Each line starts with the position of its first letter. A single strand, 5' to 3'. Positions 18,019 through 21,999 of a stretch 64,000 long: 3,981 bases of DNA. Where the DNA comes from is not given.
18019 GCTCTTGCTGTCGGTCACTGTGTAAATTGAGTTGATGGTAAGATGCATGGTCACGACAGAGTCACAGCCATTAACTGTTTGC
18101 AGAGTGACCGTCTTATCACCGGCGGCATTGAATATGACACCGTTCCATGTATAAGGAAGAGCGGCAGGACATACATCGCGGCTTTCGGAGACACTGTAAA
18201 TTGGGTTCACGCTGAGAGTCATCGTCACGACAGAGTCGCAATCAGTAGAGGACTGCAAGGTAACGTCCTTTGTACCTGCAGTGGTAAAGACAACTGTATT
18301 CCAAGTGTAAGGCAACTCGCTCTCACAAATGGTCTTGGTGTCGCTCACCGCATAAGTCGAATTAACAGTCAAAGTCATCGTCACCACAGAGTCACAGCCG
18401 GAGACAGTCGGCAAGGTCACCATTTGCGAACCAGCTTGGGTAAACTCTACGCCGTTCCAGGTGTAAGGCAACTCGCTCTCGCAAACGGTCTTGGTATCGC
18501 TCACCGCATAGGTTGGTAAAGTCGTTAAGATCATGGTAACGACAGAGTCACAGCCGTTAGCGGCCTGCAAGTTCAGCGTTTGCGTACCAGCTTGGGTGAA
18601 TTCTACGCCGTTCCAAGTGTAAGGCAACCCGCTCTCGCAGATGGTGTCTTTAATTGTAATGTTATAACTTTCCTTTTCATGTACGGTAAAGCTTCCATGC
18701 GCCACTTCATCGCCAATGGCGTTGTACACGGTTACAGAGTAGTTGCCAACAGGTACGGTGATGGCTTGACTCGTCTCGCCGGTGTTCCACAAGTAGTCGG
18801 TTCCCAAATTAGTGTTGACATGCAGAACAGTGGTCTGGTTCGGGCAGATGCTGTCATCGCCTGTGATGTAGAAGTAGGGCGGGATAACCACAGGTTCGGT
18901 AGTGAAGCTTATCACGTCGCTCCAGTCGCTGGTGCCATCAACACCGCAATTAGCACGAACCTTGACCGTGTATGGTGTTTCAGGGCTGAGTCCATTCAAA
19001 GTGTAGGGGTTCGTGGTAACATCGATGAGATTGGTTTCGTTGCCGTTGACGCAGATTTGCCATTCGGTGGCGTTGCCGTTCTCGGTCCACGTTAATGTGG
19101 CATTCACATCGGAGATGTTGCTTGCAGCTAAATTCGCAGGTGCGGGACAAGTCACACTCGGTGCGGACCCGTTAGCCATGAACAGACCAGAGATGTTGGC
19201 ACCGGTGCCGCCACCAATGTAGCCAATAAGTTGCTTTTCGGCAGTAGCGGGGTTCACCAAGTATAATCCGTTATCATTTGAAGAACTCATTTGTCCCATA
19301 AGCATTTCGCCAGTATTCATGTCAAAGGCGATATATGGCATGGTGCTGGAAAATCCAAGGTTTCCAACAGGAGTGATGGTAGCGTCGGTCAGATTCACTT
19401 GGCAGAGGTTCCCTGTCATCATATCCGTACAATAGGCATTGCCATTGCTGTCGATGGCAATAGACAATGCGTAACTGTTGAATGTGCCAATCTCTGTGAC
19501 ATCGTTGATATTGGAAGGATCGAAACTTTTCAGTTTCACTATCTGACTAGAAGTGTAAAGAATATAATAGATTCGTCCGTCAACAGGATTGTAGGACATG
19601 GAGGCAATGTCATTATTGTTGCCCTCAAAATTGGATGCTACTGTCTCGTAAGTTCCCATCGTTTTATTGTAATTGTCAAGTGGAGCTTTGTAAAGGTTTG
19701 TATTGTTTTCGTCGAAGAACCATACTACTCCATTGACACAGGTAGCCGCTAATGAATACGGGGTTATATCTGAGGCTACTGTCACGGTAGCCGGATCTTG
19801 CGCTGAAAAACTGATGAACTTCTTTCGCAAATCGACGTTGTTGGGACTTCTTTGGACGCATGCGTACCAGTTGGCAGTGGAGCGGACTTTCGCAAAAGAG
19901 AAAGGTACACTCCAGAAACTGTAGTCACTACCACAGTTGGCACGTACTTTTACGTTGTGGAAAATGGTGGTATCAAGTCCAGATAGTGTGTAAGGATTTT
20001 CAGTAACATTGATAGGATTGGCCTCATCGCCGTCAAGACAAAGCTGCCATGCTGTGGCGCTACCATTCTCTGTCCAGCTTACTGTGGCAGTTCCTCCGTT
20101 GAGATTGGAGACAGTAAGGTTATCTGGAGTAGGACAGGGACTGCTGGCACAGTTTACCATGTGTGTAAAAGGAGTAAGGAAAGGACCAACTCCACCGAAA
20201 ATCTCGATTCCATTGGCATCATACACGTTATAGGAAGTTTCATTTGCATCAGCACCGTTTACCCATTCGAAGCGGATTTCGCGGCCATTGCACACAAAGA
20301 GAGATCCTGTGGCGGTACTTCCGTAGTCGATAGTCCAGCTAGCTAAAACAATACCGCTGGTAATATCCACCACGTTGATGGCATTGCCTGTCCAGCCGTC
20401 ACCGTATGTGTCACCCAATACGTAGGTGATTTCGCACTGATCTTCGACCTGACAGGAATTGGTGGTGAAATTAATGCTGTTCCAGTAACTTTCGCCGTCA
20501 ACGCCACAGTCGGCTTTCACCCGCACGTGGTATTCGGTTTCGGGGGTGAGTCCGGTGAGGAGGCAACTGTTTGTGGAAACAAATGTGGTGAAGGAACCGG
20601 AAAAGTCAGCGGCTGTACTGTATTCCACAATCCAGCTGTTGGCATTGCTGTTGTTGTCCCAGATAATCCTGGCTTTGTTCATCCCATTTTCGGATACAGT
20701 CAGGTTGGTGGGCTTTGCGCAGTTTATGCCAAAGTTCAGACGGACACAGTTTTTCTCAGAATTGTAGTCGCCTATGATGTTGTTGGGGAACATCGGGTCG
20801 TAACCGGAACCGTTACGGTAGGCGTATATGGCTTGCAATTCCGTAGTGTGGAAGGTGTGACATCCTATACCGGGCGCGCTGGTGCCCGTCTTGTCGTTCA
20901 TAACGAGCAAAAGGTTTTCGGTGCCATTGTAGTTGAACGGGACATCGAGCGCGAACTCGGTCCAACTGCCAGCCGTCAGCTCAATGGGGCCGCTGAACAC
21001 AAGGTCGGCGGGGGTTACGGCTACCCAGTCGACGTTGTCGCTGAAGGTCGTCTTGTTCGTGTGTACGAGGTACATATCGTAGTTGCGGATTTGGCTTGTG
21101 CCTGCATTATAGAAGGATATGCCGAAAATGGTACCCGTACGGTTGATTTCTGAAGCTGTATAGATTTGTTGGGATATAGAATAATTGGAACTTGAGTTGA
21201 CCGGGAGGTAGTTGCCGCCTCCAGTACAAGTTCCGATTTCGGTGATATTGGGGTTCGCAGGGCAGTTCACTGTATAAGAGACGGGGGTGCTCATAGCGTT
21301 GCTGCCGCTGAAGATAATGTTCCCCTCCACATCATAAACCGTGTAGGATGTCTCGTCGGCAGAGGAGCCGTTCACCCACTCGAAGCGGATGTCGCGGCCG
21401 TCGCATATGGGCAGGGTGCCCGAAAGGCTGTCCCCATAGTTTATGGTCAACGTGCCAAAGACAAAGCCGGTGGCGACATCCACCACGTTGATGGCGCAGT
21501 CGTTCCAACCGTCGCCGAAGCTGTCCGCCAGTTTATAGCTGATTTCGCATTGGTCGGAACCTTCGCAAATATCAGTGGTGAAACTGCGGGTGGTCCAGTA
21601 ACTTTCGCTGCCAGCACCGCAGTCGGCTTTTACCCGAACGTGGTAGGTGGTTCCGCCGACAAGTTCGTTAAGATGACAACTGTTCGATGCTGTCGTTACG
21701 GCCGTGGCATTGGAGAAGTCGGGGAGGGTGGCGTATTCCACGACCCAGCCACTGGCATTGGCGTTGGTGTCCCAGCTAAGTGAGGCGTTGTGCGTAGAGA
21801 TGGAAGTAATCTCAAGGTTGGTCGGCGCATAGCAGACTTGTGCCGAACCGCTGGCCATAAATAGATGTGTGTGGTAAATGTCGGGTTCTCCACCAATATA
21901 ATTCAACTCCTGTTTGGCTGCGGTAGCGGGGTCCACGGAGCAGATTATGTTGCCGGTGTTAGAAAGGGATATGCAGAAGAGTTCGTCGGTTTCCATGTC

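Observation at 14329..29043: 4,904-aa T9SS-sorted giant surface protein made of modules I cannot assign to named families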

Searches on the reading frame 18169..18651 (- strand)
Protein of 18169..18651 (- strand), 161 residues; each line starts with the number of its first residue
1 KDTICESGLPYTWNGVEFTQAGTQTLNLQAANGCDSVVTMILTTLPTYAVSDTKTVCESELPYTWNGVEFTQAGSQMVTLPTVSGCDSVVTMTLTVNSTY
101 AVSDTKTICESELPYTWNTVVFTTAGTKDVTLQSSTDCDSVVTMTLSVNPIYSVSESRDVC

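Call 8: search_protein_families(library=pfam, proteins=[window:18169-18651:-], max_evalue=10)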
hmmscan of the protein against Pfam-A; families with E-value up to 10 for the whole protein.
seq(161 aa): 4 families
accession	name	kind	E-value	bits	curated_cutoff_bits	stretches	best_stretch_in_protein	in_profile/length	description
PF22704.2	CBM13-like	-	0.052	14.1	30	1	64-102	3-41/82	Alpha-galactosidase, CBM13 domain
PF22263.1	DUF6951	-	0.058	14.2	27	0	119-153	15-49/101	Family of unknown function (DUF6951)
PF23237.1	HYR_4C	-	1.7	9.3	27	2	46-66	35-56/73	HYR-like domain with 4 cysteines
PF23619.1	Ig_VWA7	-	9.1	7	27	1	71-103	59-91/104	VWA7 Ig-like domain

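Call 9: search_protein_families(library=ncbifam, proteins=[window:18169-18651:-], max_evalue=10)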
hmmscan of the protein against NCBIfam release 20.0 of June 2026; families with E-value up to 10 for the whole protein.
seq(161 aa): 2 families
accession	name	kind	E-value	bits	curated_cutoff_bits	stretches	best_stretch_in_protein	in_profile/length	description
NF009366.0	PRK12723.1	equivalog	0.038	13.1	585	1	83-124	280-321/388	flagellar biosynthesis regulator FlhF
TIGR03769.1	P_ac_wall_RPT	domain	0.29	11.7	30.9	1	18-31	9-22/41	TIGR03769 domain-containing protein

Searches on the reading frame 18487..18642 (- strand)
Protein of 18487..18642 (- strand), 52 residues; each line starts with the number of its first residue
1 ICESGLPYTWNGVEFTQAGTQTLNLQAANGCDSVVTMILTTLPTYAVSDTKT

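Call 24: search_solved_structures(query=A3, max_evalue=10, show_alignments=2)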
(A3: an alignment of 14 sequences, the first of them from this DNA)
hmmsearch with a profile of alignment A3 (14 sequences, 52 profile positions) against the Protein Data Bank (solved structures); distinct sequences matched with E-value up to 10: 5.
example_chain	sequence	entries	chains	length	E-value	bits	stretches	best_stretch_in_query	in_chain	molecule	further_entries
4l3a_A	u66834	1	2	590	0.09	16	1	13-29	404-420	Internalin K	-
6obv_A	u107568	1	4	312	0.15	15.3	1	5-28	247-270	fluvirucin B1 DH domain from module 1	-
6o3o_A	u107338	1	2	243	1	12.6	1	12-47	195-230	CD226 antigen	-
3el6_A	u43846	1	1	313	2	11.7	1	5-25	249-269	Erythromycin dehydratase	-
5x7o_A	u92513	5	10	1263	2.4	11.4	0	17-48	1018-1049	Glycoside hydrolase family 31 alpha-glucosidase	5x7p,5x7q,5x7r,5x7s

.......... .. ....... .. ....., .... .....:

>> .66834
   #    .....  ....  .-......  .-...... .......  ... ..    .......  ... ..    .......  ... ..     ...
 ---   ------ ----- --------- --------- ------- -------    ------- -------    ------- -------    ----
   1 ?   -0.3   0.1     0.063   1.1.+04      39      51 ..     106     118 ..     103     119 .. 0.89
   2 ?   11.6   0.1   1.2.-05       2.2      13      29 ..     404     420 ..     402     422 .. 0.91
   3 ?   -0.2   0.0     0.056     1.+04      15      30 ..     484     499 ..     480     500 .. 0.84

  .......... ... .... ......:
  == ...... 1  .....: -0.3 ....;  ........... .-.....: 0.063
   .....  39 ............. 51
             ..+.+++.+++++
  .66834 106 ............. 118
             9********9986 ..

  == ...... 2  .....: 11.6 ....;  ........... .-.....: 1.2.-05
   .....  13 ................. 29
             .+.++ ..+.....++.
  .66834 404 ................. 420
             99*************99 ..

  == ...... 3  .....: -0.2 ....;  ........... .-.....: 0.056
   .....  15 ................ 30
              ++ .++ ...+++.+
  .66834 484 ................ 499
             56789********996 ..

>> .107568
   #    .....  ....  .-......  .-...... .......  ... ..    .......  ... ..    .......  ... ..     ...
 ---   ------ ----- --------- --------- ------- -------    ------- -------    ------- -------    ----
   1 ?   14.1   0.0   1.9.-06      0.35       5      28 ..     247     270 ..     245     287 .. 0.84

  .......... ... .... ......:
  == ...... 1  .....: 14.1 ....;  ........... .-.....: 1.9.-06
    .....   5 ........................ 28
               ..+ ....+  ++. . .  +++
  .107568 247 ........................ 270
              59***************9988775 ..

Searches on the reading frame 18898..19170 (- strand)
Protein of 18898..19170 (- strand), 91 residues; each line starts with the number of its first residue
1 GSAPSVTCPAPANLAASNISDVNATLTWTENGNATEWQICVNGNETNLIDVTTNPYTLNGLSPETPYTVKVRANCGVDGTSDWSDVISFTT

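Call 66: search_protein_families(library=pfam, proteins=[window:18898-19170:-], max_evalue=0.01)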
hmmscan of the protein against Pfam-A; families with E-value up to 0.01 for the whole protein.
seq(91 aa): 3 families
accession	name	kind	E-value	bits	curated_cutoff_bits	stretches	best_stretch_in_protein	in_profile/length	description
PF00041.27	fn3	-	2.6e-11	44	25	1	10-89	2-83/84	Fibronectin type III domain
PF16656.11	Pur_ac_phosph_N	-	8.7e-06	26.7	30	1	23-91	36-93/93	Purple acid Phosphatase, N-terminal domain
PF25788.1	Ig_Rha78A_N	-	0.00032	21.3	27.4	1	51-91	61-101/105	Rha78A-like, N-terminal immunoglobulin domain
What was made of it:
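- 18904..19164 (-): Last FN3 domain, aa 3294-3380. Pfam fn3, E 2.6e-11 (call 66)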

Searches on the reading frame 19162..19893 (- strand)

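Call 8: search_protein_families(library=pfam, proteins=[window:19162-19893:-], max_evalue=10)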
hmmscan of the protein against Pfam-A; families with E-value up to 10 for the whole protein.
seq(244 aa): 2 families
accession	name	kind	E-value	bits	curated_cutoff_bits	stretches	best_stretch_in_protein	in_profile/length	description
PF14339.12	DUF4394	-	0.0045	16.8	29.6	1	141-236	131-228/230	Domain of unknown function (DUF4394)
PF06739.17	SBBP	-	0.014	15.8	20.5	1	144-156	17-29/38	Beta-propeller repeat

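Call 9: search_protein_families(library=ncbifam, proteins=[window:19162-19893:-], max_evalue=10)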
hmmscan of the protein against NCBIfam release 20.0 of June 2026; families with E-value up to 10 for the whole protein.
seq(244 aa): 1 family
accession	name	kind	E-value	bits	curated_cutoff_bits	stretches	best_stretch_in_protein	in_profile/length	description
NF041671.1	peri_hyde_PaoC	equivalog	0.077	11.3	1180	1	181-235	589-642/735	aldehyde oxidoreductase molybdenum-binding subunit PaoC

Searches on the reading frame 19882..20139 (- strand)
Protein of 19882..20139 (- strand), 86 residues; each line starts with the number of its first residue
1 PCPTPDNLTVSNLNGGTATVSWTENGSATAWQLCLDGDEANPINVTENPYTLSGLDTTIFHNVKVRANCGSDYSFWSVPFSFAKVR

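Call 66: search_protein_families(library=pfam, proteins=[window:19882-20139:-], max_evalue=0.01)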
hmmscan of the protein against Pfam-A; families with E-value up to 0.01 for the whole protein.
seq(86 aa): 1 family
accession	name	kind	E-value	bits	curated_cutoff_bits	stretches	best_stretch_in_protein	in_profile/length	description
PF00041.27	fn3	-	3.3e-06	27.6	25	1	4-81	2-82/84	Fibronectin type III domain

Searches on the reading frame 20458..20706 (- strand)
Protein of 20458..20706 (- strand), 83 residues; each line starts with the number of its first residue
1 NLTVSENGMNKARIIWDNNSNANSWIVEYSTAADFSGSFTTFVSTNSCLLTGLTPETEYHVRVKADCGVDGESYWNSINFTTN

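Call 66: search_protein_families(library=pfam, proteins=[window:20458-20706:-], max_evalue=0.01)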
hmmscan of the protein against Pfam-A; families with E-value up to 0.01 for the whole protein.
seq(83 aa): 2 families
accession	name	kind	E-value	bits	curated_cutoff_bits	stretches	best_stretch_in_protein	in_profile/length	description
PF00041.27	fn3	-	2.6e-07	31.2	25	1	1-69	5-72/84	Fibronectin type III domain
PF16656.11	Pur_ac_phosph_N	-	5.8e-07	30.4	30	1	3-75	7-88/93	Purple acid Phosphatase, N-terminal domain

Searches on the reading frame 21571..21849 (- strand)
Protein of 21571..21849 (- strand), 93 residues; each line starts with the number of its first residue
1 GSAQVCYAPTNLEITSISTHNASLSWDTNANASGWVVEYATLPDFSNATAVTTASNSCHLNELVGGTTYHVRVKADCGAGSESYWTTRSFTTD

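Call 66: search_protein_families(library=pfam, proteins=[window:21571-21849:-], max_evalue=0.01)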
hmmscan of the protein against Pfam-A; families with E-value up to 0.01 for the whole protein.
seq(93 aa): 5 families
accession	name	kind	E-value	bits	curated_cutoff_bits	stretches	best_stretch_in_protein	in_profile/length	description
PF00041.27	fn3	-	9.8e-11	42.2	25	1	8-85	2-77/84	Fibronectin type III domain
PF16656.11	Pur_ac_phosph_N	-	1.7e-06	28.9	30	1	11-92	5-93/93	Purple acid Phosphatase, N-terminal domain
PF25300.1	Fn3_Dep-1_3rd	-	0.0013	19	26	1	11-78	2-74/85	Dep-1 third Fn3-like domain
PF25059.1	FN3_DSCAM-DSCAML_C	-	0.0091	16.8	39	1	35-83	23-72/89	DSCAM/DSCAML C-terminal Fn3-like domain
PF18611.7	IL3Ra_N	-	0.0094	16.3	26.1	0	20-75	9-66/78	IL-3 receptor alpha chain N-terminal domain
